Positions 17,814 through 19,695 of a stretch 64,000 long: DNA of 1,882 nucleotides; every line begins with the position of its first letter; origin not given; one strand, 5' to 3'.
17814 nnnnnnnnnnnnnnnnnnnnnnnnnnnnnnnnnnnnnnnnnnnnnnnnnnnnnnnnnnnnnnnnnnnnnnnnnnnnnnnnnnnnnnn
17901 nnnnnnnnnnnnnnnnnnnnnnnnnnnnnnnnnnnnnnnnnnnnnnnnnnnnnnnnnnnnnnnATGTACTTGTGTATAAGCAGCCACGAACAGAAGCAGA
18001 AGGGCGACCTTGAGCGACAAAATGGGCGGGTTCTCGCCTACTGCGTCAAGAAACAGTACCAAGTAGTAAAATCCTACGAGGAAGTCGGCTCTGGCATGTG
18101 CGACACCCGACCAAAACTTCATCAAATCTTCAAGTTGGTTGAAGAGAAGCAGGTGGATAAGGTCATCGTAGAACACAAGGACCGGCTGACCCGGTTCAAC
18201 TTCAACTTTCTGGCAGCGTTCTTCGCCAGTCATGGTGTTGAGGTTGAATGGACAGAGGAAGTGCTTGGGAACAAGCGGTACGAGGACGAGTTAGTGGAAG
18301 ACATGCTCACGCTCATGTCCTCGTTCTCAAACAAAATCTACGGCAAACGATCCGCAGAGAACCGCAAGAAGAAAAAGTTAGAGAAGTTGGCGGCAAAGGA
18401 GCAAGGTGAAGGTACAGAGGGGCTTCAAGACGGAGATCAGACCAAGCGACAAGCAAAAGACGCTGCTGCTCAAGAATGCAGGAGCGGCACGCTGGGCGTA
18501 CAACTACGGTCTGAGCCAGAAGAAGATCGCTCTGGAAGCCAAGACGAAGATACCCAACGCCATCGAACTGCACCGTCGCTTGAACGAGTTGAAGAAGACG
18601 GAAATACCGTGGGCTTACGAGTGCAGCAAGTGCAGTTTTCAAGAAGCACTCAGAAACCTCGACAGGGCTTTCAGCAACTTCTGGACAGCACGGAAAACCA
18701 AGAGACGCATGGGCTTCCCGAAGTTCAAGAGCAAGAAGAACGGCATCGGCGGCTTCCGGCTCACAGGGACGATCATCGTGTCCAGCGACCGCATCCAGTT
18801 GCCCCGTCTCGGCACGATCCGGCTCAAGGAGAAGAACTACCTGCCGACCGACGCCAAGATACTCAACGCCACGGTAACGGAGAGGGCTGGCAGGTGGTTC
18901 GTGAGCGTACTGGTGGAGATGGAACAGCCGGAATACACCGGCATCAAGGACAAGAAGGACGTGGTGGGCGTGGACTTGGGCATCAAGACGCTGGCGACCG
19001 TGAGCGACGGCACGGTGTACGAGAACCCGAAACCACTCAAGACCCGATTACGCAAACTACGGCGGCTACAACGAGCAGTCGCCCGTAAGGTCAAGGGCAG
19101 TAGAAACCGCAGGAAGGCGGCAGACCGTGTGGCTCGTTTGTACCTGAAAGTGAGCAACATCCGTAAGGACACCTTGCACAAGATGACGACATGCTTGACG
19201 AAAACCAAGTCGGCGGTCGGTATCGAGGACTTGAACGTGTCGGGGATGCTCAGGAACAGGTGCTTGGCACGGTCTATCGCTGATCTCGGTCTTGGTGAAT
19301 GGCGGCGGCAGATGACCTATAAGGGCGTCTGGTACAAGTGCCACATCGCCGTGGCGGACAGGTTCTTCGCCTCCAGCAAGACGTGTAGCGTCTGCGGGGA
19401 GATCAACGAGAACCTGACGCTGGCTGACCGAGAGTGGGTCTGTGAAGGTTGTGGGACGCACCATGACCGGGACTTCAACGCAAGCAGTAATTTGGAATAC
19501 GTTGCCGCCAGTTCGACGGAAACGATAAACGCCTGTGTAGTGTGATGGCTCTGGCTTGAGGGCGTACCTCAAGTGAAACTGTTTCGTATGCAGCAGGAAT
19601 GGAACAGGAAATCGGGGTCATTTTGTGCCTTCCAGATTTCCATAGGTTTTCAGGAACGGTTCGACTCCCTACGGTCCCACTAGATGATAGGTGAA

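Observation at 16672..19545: IS607-family element whose tnpA is split by a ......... homing-endonuclease ORF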

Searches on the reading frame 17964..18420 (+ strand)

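Call 11: search_protein_families(library=ncbifam, proteins=[window:17964-18420:+], max_evalue=0.01)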
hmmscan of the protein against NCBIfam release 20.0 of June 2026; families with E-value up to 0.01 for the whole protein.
window:17964-18420:+ (152 aa): 4 families
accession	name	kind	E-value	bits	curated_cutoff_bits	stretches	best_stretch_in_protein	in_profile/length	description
NF033518.0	transpos_IS607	equivalog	4.6e-39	133.9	110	1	2-134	59-187/187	IS607 family transposase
NF041201.1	recomb_XisF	equivalog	6.2e-12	45.2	375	1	2-141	4-140/465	fdxN element excision recombinase XisF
NF049883.1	resolv_YneB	equivalog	6.2e-10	38.9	175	1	2-127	5-132/211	YneB family resolvase-like protein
NF047343.1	SCCmet_CcrB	equivalog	1.1e-07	31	900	1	2-122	12-133/542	cassette chromosome recombinase CcrB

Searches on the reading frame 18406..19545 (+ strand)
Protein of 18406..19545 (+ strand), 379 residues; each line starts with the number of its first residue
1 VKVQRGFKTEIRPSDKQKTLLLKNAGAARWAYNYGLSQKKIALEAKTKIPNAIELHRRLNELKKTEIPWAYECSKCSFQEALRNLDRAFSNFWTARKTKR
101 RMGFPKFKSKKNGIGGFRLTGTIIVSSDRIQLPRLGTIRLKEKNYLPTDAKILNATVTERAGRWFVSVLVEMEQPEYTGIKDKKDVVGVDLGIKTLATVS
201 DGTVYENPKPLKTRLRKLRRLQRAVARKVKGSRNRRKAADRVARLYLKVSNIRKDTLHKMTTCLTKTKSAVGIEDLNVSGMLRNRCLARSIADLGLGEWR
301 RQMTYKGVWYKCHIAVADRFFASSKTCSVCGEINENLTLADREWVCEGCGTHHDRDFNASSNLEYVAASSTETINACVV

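Call 3: search_protein_families(library=pfam, proteins=[window:18406-19545:+], max_evalue=0.01)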
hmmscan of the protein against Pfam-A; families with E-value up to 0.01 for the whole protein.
window:18406-19545:+ (379 aa): 3 families
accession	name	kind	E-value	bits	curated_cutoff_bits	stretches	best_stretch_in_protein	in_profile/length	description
PF01385.25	OrfB_IS605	-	9.1e-33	113.5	30.5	1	168-284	2-119/120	Probable transposase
PF07282.18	Cas12f1-like_TNB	-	3.1e-18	66.1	26.3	1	298-363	3-60/60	Cas12f1-like, TNB domain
PF12323.14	HTH_OrfB_IS605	-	1.8e-11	43.8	21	1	1-45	1-44/47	Helix-turn-helix domain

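Call 11: search_protein_families(library=ncbifam, proteins=[window:18406-19545:+], max_evalue=0.01)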
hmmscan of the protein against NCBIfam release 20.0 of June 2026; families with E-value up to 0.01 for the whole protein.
window:18406-19545:+ (379 aa): 5 families
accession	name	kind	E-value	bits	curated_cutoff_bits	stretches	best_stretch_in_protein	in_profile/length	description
NF038281.1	IS200_TnpB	exception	6.6e-100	334.7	425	1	5-365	2-357/360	IS200/IS605 family element RNA-guided endonuclease TnpB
NF038280.1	IS607_TnpB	exception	6.3e-99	331.8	350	1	5-371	4-396/431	IS607 family element RNA-guided endonuclease TnpB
NF040570.1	guided_TnpB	subfamily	9.6e-91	304.9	100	1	8-363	2-386/389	RNA-guided endonuclease TnpB family protein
NF038192.1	V_cas_c2c8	exception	7e-26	91.3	350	1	79-283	156-384/457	type V CRISPR-associated protein C2c8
NF049972.1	CRISPR_Cas12f2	exception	2.3e-05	23.4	450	1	179-363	321-515/524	type V CRISPR-associated effector Cas12f2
